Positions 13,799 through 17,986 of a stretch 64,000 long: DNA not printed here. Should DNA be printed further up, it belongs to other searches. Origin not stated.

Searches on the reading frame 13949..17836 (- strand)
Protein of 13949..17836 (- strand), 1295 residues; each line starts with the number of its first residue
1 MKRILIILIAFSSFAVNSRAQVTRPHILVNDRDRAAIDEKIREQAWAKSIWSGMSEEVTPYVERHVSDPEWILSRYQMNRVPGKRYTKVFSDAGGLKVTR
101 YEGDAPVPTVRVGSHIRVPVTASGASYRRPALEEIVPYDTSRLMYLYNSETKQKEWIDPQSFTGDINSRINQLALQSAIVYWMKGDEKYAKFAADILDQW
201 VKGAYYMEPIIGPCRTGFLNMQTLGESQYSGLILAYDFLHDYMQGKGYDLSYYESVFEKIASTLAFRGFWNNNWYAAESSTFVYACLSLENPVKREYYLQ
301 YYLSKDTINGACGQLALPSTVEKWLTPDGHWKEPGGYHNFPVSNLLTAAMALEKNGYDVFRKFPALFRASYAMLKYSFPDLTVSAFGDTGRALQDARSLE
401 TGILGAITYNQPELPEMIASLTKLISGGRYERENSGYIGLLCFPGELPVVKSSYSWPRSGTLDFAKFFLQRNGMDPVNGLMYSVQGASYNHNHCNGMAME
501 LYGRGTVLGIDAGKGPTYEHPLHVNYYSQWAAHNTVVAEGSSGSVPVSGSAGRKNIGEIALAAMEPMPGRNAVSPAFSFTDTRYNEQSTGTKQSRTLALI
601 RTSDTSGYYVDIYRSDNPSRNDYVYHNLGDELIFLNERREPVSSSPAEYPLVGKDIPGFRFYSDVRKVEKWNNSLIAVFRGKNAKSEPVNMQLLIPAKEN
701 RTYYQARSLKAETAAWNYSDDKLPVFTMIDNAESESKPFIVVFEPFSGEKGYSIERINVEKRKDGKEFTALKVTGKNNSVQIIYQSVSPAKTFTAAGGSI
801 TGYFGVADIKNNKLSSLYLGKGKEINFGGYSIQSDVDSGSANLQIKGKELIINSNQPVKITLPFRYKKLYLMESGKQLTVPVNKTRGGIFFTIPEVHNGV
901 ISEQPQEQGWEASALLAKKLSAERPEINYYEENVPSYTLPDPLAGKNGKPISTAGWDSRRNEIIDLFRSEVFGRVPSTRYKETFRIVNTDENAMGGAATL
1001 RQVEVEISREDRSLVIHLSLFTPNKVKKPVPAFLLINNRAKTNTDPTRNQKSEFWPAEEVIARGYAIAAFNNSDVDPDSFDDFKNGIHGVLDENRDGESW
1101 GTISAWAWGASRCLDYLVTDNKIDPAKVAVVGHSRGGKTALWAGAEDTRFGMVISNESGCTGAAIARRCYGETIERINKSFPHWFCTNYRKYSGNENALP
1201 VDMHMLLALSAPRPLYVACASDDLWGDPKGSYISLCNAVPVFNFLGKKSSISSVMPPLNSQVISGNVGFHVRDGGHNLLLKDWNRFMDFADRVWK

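Call 55: search_protein_families(library=pfam, proteins=[window:13949-17836:-], max_evalue=0.00001)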
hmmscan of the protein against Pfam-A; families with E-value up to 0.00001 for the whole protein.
window:13949-17836:- (1295 aa): 1 family
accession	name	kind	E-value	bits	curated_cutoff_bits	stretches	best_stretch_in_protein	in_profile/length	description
PF22244.2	GCE_fung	-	1.8e-31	110.2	27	1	1005-1246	1-231/231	Glucuronyl esterase, fungi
